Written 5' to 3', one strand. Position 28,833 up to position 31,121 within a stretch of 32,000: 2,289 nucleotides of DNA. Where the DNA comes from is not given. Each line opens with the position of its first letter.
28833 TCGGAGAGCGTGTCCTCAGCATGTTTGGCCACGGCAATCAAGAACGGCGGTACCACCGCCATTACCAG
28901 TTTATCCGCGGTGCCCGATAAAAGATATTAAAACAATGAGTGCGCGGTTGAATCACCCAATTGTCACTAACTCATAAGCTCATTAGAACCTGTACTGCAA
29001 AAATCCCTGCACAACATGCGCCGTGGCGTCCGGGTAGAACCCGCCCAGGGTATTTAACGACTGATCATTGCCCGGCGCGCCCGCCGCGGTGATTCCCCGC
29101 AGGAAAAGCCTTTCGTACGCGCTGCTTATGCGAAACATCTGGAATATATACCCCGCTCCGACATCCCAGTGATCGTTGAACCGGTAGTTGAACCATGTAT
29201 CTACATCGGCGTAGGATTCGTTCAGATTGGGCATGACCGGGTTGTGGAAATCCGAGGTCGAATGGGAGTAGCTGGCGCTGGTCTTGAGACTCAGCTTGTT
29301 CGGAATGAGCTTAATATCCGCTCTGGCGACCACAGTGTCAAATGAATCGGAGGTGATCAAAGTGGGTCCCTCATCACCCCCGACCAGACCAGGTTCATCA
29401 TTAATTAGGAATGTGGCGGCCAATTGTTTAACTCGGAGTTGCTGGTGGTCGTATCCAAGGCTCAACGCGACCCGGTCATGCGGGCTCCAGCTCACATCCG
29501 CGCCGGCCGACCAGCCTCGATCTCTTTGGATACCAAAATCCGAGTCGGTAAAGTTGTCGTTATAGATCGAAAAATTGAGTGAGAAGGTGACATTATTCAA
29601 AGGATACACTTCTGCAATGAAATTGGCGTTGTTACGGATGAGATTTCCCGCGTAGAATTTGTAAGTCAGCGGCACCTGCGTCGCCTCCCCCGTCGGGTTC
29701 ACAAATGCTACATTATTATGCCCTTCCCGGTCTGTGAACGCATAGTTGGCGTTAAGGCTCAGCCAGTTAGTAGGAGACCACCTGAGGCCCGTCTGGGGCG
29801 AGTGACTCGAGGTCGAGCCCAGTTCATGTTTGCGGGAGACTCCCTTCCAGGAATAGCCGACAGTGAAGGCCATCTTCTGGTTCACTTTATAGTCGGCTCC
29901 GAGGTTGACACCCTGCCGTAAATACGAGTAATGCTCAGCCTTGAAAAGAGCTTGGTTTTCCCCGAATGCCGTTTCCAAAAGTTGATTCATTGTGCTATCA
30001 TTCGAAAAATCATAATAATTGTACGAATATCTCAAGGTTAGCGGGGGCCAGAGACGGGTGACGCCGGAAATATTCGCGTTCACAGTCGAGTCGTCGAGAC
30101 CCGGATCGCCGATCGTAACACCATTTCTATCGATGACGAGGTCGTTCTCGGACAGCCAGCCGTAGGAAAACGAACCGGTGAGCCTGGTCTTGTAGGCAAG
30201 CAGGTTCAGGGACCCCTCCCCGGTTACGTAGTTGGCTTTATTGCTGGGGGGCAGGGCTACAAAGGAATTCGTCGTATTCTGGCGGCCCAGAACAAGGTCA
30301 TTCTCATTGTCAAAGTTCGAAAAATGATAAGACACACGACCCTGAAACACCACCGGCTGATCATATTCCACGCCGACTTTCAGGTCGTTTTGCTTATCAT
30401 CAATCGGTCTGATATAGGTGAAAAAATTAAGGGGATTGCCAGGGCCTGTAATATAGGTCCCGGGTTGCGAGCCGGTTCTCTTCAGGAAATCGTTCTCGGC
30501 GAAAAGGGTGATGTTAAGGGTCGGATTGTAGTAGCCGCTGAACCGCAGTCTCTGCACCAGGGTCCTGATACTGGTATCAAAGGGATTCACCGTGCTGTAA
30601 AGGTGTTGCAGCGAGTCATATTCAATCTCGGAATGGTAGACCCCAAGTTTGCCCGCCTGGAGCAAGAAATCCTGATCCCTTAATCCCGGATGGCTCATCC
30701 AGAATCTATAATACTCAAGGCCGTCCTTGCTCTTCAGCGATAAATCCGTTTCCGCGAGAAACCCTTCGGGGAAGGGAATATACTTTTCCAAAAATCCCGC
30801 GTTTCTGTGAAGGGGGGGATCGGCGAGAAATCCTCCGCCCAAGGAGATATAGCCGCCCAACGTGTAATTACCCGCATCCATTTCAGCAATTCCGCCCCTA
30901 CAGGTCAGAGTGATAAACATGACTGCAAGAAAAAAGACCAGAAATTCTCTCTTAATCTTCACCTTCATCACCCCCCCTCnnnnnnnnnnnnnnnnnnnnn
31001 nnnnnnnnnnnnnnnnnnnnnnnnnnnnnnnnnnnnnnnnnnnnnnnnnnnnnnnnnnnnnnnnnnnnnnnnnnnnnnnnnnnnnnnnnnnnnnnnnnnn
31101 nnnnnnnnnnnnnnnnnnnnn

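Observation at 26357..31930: Complete porin-cytochrome extracellular electron transfer conduit with an ImcH-like rather than CymA-like inner-membrane partner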

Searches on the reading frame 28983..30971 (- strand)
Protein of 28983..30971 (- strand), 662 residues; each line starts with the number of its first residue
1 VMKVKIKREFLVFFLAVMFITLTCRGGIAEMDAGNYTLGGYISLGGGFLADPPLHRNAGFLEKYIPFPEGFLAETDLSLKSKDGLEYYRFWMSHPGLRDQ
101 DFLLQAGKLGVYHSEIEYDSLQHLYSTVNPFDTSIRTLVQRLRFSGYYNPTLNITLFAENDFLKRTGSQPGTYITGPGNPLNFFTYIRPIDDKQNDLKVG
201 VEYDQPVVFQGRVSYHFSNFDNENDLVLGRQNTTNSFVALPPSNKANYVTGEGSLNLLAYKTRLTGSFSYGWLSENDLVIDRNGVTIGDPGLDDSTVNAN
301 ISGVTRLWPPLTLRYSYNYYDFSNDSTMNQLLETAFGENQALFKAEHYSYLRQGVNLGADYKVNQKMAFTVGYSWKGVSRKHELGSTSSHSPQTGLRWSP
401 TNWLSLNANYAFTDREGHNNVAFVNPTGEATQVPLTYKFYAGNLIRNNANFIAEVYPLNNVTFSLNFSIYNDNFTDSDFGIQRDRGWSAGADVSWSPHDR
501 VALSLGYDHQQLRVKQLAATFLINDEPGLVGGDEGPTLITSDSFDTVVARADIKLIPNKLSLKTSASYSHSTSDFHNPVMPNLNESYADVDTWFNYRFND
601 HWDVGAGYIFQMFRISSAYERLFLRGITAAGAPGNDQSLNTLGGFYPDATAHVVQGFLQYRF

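Call 3: search_protein_families(library=ncbifam, proteins=[window:28983-30971:-], max_evalue=0.01)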
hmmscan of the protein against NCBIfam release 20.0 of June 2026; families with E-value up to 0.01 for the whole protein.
window:28983-30971:- (662 aa): 4 families
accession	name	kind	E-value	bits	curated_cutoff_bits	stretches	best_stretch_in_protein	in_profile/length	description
TIGR03509.1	OMP_MtrB_PioB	subfamily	3.4e-36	125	240.05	1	142-614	133-620/662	MtrB/PioB family decaheme-associated outer membrane protein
NF041027.1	GSU2204_Se_pt_1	equivalog_domain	8.2e-10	38.1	350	1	289-414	306-448/580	GSU2204 family CXXCH-containing (seleno)protein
NF033709.1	PorV_fam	subfamily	0.0033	17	90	1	323-420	226-316/326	PorV/PorQ family protein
NF011777.0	PRK15240.1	equivalog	0.0063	16.2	258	0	466-515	127-172/185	resistance to complement killing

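Call 4: search_protein_families(library=pfam, proteins=[window:28983-30971:-], max_evalue=0.01)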
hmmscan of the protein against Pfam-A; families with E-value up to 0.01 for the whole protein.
window:28983-30971:- (662 aa): 3 families
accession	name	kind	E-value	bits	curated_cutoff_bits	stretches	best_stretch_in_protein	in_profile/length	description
PF11854.14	MtrB_PioB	-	2.1e-57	195.6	23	1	75-662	26-635/635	Putative outer membrane beta-barrel porin, MtrB/PioB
PF10677.15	DUF2490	-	3.2e-05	24.2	29.8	0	353-511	37-176/186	Protein of unknown function (DUF2490)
PF13505.12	OMP_b-brl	-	0.0022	18.6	28.7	0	395-510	51-153/175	Outer membrane protein beta-barrel domain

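Call 19: find_homologous_proteins(query=window:28983-30971:-)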
Query window:28983-30971:- (662 aa): 114 proteins with E <= 0.001 among 8000 candidates.
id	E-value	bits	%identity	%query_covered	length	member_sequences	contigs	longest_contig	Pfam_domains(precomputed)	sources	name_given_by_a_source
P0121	0.0e+0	1535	100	100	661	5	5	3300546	PF11854.15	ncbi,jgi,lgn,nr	ncbi:MAG: MtrB/PioB family outer membrane beta-barrel protein [Thermodesulfobacteriota bacterium]|jg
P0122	2.4e-287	973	66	100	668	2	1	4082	PF10677.16,PF11854.15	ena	-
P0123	3.0e-287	972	65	100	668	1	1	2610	PF10677.16,PF11854.15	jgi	-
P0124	5.1e-285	965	66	100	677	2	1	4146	PF10677.16,PF11854.15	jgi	jgi:hypothetical protein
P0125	1.1e-280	951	66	100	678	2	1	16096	PF10677.16,PF11854.15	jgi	-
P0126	3.2e-278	943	65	100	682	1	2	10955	PF11854.15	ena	-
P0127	3.6e-278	942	64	100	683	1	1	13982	PF11854.15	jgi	jgi:hypothetical protein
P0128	1.0e-276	938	63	100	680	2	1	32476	PF10677.16,PF11854.15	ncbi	-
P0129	5.2e-276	935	64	100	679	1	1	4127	PF11854.15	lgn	-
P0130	1.2e-275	934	64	100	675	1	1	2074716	PF11854.15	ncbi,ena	-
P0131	1.6e-273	927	62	100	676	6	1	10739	PF10677.16,PF11854.15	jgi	-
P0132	1.3e-272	924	63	100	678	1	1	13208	PF11854.15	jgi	jgi:Putative outer membrane beta-barrel porin, MtrB/PioB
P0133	1.5e-272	924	63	100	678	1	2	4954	PF10677.16,PF11854.15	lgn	-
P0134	1.7e-270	917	62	100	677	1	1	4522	PF10677.16,PF11854.15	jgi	jgi:hypothetical protein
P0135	7.9e-270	915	62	100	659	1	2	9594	PF10677.16,PF11854.15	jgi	jgi:hypothetical protein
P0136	6.7e-269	912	62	100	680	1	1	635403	PF11854.15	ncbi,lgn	ncbi:MAG: MtrB/PioB family outer membrane beta-barrel protein [Thermodesulfobacteriota bacterium]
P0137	7.6e-269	912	62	100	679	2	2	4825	PF11854.15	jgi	jgi:hypothetical protein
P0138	3.4e-268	910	62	100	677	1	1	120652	PF10677.16,PF11854.15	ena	-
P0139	4.5e-268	909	63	99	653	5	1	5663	PF11854.15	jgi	jgi:hypothetical protein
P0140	1.8e-266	904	61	100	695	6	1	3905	PF11854.15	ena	-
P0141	2.4e-266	903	63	100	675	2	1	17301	PF10677.16,PF11854.15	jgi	jgi:hypothetical protein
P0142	2.8e-265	900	62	100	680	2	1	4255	PF11854.15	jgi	jgi:hypothetical protein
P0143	6.4e-265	899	62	100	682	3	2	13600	PF10677.16,PF11854.15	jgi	jgi:hypothetical protein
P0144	5.1e-264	896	61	100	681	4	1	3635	PF10677.16,PF11854.15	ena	-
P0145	3.9e-262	889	61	100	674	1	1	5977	PF10677.16,PF11854.15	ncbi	-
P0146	2.5e-260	884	61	100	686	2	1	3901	PF11854.15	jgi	jgi:hypothetical protein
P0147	8.8e-260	882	61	100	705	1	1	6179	PF10677.16,PF11854.15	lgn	-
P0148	5.0e-258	876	62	100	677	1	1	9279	PF11854.15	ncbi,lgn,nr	ncbi:MAG: MtrB/PioB family outer membrane beta-barrel protein [Deltaproteobacteria bacterium]|nr:Mtr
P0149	1.0e-257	875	62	100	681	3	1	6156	PF11854.15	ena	-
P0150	7.6e-257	872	61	99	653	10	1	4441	PF11854.15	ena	-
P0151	1.8e-255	867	59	100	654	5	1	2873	PF11854.15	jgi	jgi:hypothetical protein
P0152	1.5e-251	855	59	100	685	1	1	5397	PF10677.16,PF11854.15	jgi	jgi:hypothetical protein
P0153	1.7e-251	854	59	100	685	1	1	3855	PF10677.16,PF11854.15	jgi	jgi:hypothetical protein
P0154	4.1e-251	853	59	100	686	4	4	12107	PF11854.15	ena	-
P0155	1.2e-250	852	59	100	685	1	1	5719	PF10677.16,PF11854.15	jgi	jgi:hypothetical protein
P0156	1.4e-250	851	59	100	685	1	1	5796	PF10677.16,PF11854.15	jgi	jgi:hypothetical protein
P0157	6.0e-250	849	59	100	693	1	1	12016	PF11854.15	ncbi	ncbi:MAG: MtrB/PioB family outer membrane beta-barrel protein [Desulfobaccales bacterium]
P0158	1.7e-247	841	57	100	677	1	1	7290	PF10677.16,PF11854.15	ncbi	-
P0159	7.5e-247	839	58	100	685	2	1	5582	PF11854.15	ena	-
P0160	7.9e-245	832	59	100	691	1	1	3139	PF11854.15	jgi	jgi:hypothetical protein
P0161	2.3e-244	831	58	100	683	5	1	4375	PF10677.16,PF11854.15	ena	-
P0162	2.5e-244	831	59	100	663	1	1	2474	PF11854.15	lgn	-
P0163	2.9e-242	824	59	100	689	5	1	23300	PF11854.15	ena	-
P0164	2.3e-241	821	60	93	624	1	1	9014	PF11854.15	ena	-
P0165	1.0e-240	819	58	100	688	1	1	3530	PF11854.15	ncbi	-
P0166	1.6e-240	818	57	100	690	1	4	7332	PF11854.15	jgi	jgi:hypothetical protein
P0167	3.7e-239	814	66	84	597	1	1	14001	PF11854.15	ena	-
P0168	9.7e-238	809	57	100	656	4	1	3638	PF11854.15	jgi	jgi:hypothetical protein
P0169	1.6e-235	802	57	100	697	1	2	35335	PF10677.16,PF11854.15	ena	-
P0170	8.6e-235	799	60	94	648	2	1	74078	PF11854.15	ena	-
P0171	6.3e-234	796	57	99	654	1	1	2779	PF11854.15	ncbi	-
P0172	1.4e-233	795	54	100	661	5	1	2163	PF11854.15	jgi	jgi:hypothetical protein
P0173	1.8e-233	795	64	85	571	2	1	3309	PF11854.15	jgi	-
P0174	2.1e-231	788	58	99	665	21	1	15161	PF11854.15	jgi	-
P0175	2.7e-227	774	54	100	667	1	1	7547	PF10677.16,PF11854.15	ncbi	-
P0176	1.8e-226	772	53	100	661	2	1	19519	PF11854.15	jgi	jgi:hypothetical protein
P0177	4.5e-225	767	55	100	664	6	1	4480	PF11854.15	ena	-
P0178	5.4e-225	767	55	100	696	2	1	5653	PF11854.15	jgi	jgi:Putative outer membrane beta-barrel porin, MtrB/PioB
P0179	3.8e-223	761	52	100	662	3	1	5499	PF11854.15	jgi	jgi:hypothetical protein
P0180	4.9e-223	760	54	100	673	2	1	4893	PF10677.16,PF11854.15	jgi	jgi:hypothetical protein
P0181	5.6e-223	760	56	100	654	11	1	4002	PF11854.15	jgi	-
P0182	8.8e-223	759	54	100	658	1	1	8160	PF11854.15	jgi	jgi:hypothetical protein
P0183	1.4e-220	752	53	100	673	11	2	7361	PF10677.16,PF11854.15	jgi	jgi:hypothetical protein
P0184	5.8e-220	750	52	100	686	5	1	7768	PF11854.15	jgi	jgi:hypothetical protein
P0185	2.4e-218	745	51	100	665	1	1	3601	PF11854.15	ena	-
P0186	5.4e-218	744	52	100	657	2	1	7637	PF10677.16,PF11854.15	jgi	jgi:hypothetical protein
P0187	6.3e-216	737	52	100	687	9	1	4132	PF11854.15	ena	-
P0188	8.4e-211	720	58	86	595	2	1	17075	PF11854.15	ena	-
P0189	2.0e-209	715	53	100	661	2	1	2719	PF11854.15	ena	-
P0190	2.1e-209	715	52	100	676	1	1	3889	PF11854.15,PF00593.31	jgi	jgi:Putative outer membrane beta-barrel porin, MtrB/PioB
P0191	2.5e-208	712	53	100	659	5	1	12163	PF11854.15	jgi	jgi:hypothetical protein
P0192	1.1e-204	700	52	100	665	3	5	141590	PF11854.15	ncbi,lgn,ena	ncbi:MAG: MtrB/PioB family outer membrane beta-barrel protein [Desulfobaccales bacterium]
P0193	8.3e-203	693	52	94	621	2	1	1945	PF11854.15,PF00593.31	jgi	jgi:hypothetical protein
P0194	1.7e-202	692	52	100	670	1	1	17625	PF10677.16,PF11854.15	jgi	jgi:hypothetical protein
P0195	3.5e-202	691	52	100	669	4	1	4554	PF11854.15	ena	-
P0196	1.2e-201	690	51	100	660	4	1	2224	PF11854.15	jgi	-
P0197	1.6e-199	683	51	100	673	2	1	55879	PF11854.15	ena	-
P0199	9.9e-198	677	49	100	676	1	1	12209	PF11854.15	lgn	-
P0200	1.0e-197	677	51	100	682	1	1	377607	PF11854.15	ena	-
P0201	2.0e-197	676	51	100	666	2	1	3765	PF11854.15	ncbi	-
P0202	3.5e-197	675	60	78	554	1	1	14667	PF11854.15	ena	-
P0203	5.3e-196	671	57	86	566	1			PF11854.15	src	-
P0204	1.1e-195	670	50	100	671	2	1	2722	PF13505.13,PF11854.15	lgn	-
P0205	1.3e-195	670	48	100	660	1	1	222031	PF11854.15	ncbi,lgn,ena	-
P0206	4.4e-195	668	50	100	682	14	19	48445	PF11854.15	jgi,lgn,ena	-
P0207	2.7e-194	665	49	100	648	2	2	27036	PF11854.15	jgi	-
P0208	2.3e-193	662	48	100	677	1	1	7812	PF11854.15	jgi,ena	-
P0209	2.1e-191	656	50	100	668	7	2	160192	PF11854.15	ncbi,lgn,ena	-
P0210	3.5e-191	655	49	100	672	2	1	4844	PF11854.15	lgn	-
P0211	4.7e-191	655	49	100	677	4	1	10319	PF11854.15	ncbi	-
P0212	5.5e-189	648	48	100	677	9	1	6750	PF11854.15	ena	-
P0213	9.1e-189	647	64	70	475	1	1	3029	PF10677.16,PF11854.15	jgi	jgi:hypothetical protein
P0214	1.4e-185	637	48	100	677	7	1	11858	PF11854.15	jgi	-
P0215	1.4e-182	627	48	100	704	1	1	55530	PF11854.15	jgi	jgi:hypothetical protein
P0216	3.0e-182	626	62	70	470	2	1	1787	PF10677.16,PF11854.15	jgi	jgi:hypothetical protein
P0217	3.7e-181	622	47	100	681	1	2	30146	PF11854.15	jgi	jgi:hypothetical protein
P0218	5.7e-181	621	47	100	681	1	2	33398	PF11854.15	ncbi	-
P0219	5.8e-179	615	47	100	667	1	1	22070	PF11854.15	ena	-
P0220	3.3e-177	609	46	100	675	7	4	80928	PF11854.15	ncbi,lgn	ncbi:MAG: MtrB/PioB family outer membrane beta-barrel protein [Syntrophobacteraceae bacterium]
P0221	6.1e-175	601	45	100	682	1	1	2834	PF10677.16,PF11854.15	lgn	-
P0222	3.0e-172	592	46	100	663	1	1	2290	PF11854.15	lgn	-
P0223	3.4e-169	582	59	70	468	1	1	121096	PF10677.16,PF11854.15,PF01389.24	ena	-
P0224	3.9e-165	569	58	70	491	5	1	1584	PF10677.16,PF11854.15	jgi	jgi:opacity protein-like surface antigen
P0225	7.0e-164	565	50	84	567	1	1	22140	PF11854.15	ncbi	ncbi:MAG: MtrB/PioB family outer membrane beta-barrel protein, partial [Desulfobaccales bacterium]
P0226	3.1e-153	530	57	65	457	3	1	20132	PF10677.16,PF11854.15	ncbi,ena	-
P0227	3.4e-150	520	59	63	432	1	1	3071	PF10677.16,PF11854.15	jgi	jgi:hypothetical protein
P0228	4.0e-145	503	63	57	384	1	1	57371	PF10677.16,PF11854.15,PF00593.31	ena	-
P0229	1.3e-144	501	59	63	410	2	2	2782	PF11854.15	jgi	jgi:hypothetical protein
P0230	3.2e-127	444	53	63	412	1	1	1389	PF11854.15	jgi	jgi:opacity protein-like surface antigen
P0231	1.6e-122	428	59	51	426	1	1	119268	PF11854.15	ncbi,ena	-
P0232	5.3e-119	417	52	56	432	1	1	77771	PF11854.15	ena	-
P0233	6.6e-116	406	43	70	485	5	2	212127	PF11854.15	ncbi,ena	-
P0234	8.2e-111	389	48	63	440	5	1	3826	PF13505.13,PF10677.16,PF11854.15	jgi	jgi:hypothetical protein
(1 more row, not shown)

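Call 30: search_solved_structures(query=window:28983-30971:-, max_evalue=0.01)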
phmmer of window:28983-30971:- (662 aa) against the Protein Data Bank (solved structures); distinct sequences matched with E-value up to 0.01: 0.

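Call 48: search_solved_structures(query=A2, max_evalue=1)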
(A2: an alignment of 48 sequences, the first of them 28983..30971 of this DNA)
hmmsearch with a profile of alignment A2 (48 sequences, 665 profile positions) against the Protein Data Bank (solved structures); distinct sequences matched with E-value up to 1: 2.
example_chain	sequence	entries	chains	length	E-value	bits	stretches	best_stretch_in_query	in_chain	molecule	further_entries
6r2q_B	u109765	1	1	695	8.9e-18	67.2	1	178-632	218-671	Uncharacterized protein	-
3bbd_A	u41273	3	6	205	0.48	11.9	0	546-589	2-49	Ribosome biogenesis protein NEP1-like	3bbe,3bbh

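Call 53: predict_structure(alignment_id=A2)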
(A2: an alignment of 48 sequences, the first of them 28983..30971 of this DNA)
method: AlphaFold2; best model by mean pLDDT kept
length: 662 residues; sequences in the alignment: 48
mean_pLDDT: 76.5   pTM: 0.67
mean pLDDT of the five models: 76.5, 75.4, 74.9, 72.4, 72.1
residues with pLDDT >= 90: 205; 70-90: 236; 50-70: 153; < 50: 68
segments of 3 or more residues with pLDDT < 50: 1-12, 14-29, 54-66, 126-128, 233-239, 425-430, 436-439
pLDDT, mean of each block of 10 residues (from residue 1): 42 47 37 74 67 47 48 75 84 70 85 88 54 68 91 91 83 58 72 91 86 92 64 48 80 90 93 72 63 83 90 95 72 63 71 94 91 92 80 94 91 80 49 48 85 90 94 76 90 91 94 78 53 65 94 89 94 82 87 87 84 80 74 73 58 78 72
secondary structure, 60 per line:
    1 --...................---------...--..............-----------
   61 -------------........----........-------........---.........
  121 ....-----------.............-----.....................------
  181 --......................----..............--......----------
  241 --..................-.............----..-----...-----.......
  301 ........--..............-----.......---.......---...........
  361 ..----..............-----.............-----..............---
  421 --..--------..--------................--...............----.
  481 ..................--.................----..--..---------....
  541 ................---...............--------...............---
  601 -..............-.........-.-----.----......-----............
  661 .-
elements in order (helices of 4 or more, strands of 3 or more residues): H3-21 E31-33 E36-49 E74-81 E86-93 E101-108 E112-124 E136-148 E154-174 E183-204 E209-222 H225-230 E243-257 E262-274 E286-288 E294-308 E311-324 H330-336 H340-346 E350-362 E367-380 E386-398 E404-417 E443-458 E461-475 E480-498 E501-517 E537-556 E560-574 E583-597 E602-615 H617-625 H638-643 E649-661

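Call 58: fold_search(model_id=the predicted structure, library=pdb)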
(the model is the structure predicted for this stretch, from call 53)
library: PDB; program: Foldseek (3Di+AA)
matches with E <= 10: 788; with E <= 0.001: 325
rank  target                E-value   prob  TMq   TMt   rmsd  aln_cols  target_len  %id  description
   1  6r2q_B                2.0e-24  1.00  0.72  0.73   6.0       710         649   15  Structure of the Mtr complex (released 2020-04-22)
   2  5mzs                  4.6e-09  1.00  0.45  0.42   9.9       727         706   10  Crystal structure of the ferric enterobactin receptor (PfeA) mutant (R480A_Q482A) from Pseudomonas aeruginosa (released 2018-02-14)
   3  5out                  4.9e-09  1.00  0.42  0.40  12.7       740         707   11  CRYSTAL STRUCTURE OF THE FERRIC ENTEROBACTIN RECEPTOR (PFEA) MUTANT (G324V) FROM PSEUDOMONAS AERUGINOSA (released 2018-09-05)
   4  2hdi_A                8.2e-09  1.00  0.43  0.47  14.4       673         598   10  Crystal structure of the Colicin I receptor Cir from E.coli in complex with receptor binding domain of Colicin Ia. (released 2007-05-08)
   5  6r1f                  2.0e-08  1.00  0.42  0.40   9.7       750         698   11  Crystal structure of the ferric enterobactin receptor mutant R480A from Pseudomonas aeruginosa (PfeA) in complex with en (released 2019-04-10)
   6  5m9b                  2.7e-08  1.00  0.41  0.39  12.8       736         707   11  Crystal structure of the ferric enterobactin receptor (PfeA) from Pseudomonas aeruginosa (released 2018-02-21)
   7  4aip_A                2.8e-08  1.00  0.42  0.42  11.2       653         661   10  The FrpB iron transporter from Neisseria meningitidis (F3-3 variant) (released 2013-01-23)
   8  9nn6_A                2.9e-08  1.00  0.44  0.45  12.1       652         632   10  E. coli Cir in Complex with the RBD of Microcin V (released 2025-09-24)
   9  1ujw_A                3.7e-08  1.00  0.41  0.46   9.8       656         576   10  Structure of the complex between BtuB and Colicin E3 Receptor binding domain (released 2003-11-25)
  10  5fr8_A                3.9e-08  1.00  0.42  0.40  11.6       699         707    9  Crystal structure of the siderophore receptor PirA from Acinetobacter baumannii (released 2016-05-11)
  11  9a2z_MODEL_1_A        5.4e-08  1.00  0.39  0.36  13.0       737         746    9  Model of E. coli FepA by in-cell photo-crosslinking MS and deep learning (released 2023-02-24)
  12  4aip_B                6.6e-08  1.00  0.42  0.42  13.6       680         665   10  The FrpB iron transporter from Neisseria meningitidis (F3-3 variant) (released 2013-01-23)
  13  6q5e                  8.7e-08  1.00  0.41  0.39  10.8       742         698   12  Crystal structure of the ferric enterobactin receptor from Pseudomonas aeruginosa (PfeA) in complex with enterobactin (released 2019-01-16)
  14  8p97_A                8.7e-08  1.00  0.39  0.41  11.2       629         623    9  BtuB3G3 bound to cyanocobalamin with disordered EL8 (released 2023-08-16)
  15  9dir_B                9.2e-08  1.00  0.41  0.42  11.3       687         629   11  Cryo-EM structure of the heme/hemoglobin transporter ChuA, in complex with de novo designed binder G7 (released 2025-05-21)
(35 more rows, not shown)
